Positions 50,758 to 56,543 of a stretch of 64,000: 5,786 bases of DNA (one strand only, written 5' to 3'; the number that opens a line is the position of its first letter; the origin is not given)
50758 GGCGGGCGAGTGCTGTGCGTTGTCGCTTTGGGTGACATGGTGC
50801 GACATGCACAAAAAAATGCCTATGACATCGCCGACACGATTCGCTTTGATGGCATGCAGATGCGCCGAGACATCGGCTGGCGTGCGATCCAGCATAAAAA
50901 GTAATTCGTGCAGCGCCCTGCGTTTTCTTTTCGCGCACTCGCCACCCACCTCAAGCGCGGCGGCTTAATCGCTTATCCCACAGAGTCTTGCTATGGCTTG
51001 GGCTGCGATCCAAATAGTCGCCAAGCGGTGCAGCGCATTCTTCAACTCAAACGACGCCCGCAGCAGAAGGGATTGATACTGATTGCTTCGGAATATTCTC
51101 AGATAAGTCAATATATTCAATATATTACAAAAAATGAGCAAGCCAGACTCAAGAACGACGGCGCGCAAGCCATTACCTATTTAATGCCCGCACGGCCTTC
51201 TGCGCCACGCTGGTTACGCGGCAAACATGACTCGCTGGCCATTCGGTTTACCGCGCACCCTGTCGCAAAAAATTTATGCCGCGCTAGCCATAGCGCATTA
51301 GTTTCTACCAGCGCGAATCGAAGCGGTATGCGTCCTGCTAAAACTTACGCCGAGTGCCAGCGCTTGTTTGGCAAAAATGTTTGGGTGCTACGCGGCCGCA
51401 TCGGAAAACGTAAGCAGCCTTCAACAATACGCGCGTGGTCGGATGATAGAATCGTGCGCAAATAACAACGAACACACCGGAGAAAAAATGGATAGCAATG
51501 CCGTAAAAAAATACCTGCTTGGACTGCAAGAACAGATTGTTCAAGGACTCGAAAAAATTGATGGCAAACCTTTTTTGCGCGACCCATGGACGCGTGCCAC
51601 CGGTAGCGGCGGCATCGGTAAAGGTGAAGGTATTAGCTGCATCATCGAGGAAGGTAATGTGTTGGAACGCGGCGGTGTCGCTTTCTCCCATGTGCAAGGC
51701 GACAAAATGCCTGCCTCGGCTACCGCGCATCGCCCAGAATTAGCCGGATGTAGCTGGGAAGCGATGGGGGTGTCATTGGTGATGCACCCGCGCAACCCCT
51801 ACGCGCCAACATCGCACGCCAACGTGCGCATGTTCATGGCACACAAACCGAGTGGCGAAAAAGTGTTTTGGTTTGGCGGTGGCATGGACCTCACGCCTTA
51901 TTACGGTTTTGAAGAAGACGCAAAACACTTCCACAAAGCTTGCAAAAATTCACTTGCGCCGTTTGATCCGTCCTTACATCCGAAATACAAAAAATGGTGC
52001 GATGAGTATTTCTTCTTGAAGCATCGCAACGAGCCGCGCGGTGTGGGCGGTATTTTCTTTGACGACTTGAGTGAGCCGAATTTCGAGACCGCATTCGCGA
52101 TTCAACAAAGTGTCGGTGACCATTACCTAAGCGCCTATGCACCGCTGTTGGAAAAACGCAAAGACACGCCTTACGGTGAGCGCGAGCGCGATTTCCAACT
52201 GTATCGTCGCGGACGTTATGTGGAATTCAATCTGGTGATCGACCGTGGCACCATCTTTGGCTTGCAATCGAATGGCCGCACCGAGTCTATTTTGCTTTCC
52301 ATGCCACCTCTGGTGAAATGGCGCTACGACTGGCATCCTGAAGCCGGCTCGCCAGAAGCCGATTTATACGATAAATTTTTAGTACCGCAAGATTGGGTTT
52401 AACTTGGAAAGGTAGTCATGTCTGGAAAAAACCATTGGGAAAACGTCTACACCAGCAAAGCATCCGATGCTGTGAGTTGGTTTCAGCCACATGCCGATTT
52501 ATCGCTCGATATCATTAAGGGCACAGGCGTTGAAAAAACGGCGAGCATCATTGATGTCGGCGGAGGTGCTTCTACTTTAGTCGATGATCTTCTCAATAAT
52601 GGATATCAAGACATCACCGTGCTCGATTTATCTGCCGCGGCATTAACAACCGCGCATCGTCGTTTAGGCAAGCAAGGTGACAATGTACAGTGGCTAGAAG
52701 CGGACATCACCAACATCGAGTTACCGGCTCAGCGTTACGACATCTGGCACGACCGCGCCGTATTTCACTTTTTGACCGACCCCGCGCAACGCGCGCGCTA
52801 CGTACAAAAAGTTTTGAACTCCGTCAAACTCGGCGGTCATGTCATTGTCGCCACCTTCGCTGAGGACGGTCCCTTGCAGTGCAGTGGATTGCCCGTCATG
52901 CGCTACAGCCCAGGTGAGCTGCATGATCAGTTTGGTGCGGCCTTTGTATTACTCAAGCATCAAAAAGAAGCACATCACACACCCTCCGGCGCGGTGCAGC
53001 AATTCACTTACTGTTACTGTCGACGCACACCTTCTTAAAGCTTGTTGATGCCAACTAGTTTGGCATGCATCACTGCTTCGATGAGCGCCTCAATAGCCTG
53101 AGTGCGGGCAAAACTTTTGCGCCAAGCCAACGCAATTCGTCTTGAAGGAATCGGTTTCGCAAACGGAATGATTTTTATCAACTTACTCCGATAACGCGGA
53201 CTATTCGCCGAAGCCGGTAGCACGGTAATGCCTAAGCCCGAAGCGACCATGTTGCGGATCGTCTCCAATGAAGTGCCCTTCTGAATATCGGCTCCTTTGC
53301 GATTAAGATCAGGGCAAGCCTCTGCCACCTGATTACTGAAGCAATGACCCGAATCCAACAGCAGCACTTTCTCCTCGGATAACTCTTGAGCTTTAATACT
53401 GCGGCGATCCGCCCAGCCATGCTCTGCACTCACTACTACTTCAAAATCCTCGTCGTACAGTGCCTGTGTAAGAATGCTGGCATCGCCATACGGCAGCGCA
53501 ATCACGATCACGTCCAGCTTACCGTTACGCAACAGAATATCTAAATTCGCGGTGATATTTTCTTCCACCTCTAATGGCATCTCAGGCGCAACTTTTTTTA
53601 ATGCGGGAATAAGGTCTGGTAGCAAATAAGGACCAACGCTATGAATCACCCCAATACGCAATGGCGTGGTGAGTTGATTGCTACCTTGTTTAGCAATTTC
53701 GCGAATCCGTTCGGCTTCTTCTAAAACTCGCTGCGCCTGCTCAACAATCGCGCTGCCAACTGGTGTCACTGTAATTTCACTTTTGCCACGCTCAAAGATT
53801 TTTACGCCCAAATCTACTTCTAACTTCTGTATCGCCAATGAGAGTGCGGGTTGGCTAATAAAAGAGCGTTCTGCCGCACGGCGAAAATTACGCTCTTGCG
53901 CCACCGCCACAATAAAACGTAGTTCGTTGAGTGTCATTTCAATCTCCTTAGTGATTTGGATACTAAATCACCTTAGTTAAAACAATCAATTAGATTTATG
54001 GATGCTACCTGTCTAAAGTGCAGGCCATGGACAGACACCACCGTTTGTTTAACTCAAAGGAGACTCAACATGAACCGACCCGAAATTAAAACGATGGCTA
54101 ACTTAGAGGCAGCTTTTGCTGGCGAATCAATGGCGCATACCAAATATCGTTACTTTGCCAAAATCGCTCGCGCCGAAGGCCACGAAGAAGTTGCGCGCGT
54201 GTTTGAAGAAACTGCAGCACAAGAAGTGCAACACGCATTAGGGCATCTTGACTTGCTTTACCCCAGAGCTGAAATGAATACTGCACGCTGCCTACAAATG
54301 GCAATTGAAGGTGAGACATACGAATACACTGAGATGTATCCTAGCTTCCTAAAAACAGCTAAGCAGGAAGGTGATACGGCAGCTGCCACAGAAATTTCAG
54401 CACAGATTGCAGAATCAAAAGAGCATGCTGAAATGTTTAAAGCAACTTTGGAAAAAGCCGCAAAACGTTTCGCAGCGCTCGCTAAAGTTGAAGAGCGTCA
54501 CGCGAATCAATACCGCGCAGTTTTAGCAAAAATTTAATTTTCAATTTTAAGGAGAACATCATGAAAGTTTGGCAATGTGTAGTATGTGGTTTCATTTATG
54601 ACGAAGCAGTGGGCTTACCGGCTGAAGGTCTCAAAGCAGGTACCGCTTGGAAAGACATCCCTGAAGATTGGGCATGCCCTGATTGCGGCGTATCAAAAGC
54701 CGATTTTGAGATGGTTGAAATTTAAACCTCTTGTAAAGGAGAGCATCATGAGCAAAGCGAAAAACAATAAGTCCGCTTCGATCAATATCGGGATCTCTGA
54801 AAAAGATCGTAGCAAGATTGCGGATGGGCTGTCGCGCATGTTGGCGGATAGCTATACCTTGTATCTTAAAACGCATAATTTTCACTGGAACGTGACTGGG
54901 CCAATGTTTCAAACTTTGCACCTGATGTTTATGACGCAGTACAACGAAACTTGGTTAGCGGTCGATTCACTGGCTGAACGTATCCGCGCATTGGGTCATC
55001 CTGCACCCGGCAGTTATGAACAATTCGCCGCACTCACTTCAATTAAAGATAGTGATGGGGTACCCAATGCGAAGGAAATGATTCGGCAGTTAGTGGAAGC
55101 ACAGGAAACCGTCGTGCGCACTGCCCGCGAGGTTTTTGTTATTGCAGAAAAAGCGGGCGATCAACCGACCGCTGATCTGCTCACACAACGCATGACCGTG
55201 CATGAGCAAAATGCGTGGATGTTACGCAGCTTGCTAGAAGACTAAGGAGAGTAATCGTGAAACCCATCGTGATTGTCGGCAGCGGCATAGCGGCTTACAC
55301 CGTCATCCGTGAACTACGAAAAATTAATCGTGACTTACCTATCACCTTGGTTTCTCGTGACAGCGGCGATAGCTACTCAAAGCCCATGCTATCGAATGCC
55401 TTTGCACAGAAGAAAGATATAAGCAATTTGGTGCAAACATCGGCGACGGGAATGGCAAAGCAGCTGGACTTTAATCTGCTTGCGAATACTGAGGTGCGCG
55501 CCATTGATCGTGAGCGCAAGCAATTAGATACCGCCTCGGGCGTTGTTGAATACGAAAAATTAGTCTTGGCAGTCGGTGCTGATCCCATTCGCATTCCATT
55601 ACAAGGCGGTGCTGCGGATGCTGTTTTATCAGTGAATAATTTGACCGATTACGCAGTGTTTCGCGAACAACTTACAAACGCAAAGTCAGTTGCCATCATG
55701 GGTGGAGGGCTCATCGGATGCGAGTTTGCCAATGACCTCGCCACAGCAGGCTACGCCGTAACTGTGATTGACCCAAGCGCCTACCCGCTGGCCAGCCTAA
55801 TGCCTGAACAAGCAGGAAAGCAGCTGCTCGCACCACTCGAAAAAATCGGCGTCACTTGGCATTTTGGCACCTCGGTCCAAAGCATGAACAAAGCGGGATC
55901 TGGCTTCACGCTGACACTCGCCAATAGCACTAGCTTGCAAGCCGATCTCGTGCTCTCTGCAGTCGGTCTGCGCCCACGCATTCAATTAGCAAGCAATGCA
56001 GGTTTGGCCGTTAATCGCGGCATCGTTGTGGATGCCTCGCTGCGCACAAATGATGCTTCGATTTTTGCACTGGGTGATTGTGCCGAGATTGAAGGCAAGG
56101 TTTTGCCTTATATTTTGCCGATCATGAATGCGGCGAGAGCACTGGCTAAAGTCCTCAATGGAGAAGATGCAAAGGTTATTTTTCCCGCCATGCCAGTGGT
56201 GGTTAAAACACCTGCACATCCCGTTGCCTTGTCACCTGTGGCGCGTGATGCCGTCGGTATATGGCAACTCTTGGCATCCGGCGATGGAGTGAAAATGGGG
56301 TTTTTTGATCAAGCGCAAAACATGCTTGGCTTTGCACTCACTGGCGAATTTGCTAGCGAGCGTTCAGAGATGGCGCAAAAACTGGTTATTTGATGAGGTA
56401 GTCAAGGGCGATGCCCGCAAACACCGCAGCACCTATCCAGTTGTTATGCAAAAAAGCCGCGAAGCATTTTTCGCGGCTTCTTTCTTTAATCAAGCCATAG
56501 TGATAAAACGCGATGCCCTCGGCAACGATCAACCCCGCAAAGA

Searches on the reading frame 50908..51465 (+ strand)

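Call 38: search_protein_families(library=pfam, proteins=[window:50908-51465:+], max_evalue=0.0001)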
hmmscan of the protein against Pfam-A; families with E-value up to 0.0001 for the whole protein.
window:50908-51465:+ (185 aa): 1 family
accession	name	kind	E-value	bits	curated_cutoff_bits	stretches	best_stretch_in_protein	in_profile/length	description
PF01300.24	Sua5_yciO_yrdC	-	1.9e-41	141.9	25.1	1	15-182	3-174/178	Telomere recombination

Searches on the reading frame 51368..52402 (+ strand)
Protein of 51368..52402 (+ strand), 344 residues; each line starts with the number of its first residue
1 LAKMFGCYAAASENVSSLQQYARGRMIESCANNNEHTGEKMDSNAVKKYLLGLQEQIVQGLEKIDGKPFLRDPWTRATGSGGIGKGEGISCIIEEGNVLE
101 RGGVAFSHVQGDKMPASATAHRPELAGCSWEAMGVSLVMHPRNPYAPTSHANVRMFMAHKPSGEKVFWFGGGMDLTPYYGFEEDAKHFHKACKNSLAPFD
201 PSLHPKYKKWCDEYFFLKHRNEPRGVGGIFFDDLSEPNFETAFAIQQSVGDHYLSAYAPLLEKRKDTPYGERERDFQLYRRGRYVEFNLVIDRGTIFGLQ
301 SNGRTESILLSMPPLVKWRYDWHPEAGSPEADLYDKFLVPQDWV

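Call 38: search_protein_families(library=pfam, proteins=[window:51368-52402:+], max_evalue=0.0001)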
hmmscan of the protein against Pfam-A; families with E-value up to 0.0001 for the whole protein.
window:51368-52402:+ (344 aa): 1 family
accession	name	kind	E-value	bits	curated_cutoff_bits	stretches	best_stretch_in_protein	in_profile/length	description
PF01218.23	Coprogen_oxidas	-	1.5e-127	424.8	31.8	1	46-343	2-295/295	Coproporphyrinogen III oxidase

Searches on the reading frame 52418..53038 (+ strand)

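Call 38: search_protein_families(library=pfam, proteins=[window:52418-53038:+], max_evalue=0.0001)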
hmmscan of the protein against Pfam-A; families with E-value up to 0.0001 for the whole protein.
window:52418-53038:+ (206 aa): 8 families
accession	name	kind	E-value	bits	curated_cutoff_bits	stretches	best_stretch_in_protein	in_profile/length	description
PF13649.12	Methyltransf_25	-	8e-13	49.3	27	1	44-140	1-97/97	Methyltransferase domain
PF08241.18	Methyltransf_11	-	4.1e-11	43.8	21.2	1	46-143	2-94/95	Methyltransferase domain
PF08242.18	Methyltransf_12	-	1.3e-10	42.3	30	1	45-141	1-97/98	Methyltransferase domain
PF13847.12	Methyltransf_31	-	2.6e-09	37.3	27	1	40-148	3-113/145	Methyltransferase domain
PF05401.17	NodS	-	1.5e-05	25.4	24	1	39-125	42-125/201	Nodulation protein S (NodS)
PF01209.24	Ubie_methyltran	-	1.5e-05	24.9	20.1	1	22-147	29-154/233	ubiE/COQ5 methyltransferase family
PF13489.12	Methyltransf_23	-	3.3e-05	24.1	27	1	39-151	21-123/164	Methyltransferase domain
PF00891.24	Methyltransf_2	-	8e-05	22.5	22.3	0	31-145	53-165/210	O-methyltransferase domain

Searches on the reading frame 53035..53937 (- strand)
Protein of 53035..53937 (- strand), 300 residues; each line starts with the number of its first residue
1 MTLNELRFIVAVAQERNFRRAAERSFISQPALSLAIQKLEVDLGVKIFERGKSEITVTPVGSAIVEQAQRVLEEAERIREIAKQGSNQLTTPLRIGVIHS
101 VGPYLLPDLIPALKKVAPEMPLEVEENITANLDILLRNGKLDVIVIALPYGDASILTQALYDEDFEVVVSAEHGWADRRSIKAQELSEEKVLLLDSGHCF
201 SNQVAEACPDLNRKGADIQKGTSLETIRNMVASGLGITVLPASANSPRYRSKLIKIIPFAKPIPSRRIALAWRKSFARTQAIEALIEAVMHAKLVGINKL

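Call 38: search_protein_families(library=pfam, proteins=[window:53035-53937:-], max_evalue=0.0001)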
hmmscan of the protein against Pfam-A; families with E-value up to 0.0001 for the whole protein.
window:53035-53937:- (300 aa): 2 families
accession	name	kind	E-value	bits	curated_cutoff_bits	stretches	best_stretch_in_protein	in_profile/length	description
PF03466.25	LysR_substrate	-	3.5e-43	147.9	28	1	87-289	2-204/209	LysR substrate binding domain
PF00126.33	HTH_1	-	3.6e-18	65.7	26.6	1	3-61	1-59/60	Bacterial regulatory helix-turn-helix protein, lysR family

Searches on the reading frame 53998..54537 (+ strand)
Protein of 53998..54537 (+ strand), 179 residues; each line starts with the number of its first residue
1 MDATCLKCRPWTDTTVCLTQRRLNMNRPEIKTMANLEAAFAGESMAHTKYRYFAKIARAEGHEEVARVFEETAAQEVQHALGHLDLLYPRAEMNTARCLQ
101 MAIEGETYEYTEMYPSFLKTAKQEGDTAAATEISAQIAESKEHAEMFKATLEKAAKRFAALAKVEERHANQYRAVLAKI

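Call 38: search_protein_families(library=pfam, proteins=[window:53998-54537:+], max_evalue=0.0001)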
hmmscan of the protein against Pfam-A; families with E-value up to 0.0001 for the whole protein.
window:53998-54537:+ (179 aa): 2 families
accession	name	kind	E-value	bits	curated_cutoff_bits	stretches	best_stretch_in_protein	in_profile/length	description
PF02915.23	Rubrerythrin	-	5.4e-21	75.9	22.8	1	35-150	2-136/137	Rubrerythrin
PF00210.30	Ferritin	-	7.4e-05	23.1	24.5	0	108-154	93-139/142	Ferritin-like domain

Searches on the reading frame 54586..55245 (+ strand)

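Call 38: search_protein_families(library=pfam, proteins=[window:54586-55245:+], max_evalue=0.0001)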
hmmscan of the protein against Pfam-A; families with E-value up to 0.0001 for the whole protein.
window:54586-55245:+ (219 aa): 1 family
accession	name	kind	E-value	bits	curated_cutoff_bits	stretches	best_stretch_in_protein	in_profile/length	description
PF00210.30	Ferritin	-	3.6e-29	102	24.5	1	81-219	3-138/142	Ferritin-like domain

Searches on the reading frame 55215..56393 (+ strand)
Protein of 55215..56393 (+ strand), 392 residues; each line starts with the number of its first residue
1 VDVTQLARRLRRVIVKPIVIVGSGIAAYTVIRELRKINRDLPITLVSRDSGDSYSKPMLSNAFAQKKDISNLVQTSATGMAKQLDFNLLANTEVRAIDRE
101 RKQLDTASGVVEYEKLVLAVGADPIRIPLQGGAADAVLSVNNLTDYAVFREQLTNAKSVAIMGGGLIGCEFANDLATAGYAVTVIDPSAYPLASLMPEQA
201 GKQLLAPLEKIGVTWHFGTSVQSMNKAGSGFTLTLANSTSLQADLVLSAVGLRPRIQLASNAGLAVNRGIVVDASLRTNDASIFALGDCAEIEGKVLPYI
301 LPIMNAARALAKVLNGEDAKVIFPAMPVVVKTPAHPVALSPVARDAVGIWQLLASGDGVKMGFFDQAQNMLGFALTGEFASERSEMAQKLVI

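Call 38: search_protein_families(library=pfam, proteins=[window:55215-56393:+], max_evalue=0.0001)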
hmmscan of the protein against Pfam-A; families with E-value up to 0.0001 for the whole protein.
window:55215-56393:+ (392 aa): 6 families
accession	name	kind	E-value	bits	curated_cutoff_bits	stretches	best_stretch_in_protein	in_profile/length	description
PF07992.20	Pyr_redox_2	-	4.2e-55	187.6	26.1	1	17-295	2-278/291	Pyridine nucleotide-disulphide oxidoreductase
PF18113.7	Rbx_binding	-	2.3e-24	85.4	22.1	1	321-390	2-71/71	Rubredoxin binding C-terminal domain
PF00070.33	Pyr_redox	-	3e-17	63.3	22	1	158-232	1-75/82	Pyridine nucleotide-disulphide oxidoreductase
PF01266.30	DAO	-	2.6e-09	37.5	27.9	0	159-188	2-31/353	FAD dependent oxidoreductase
PF13738.12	Pyr_redox_3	-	4.7e-07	29.8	30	1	79-267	89-282/305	Pyridine nucleotide-disulphide oxidoreductase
PF13450.12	NAD_binding_8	-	8.4e-05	23.2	21.9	0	161-189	1-29/68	NAD(P)-binding Rossmann-like domain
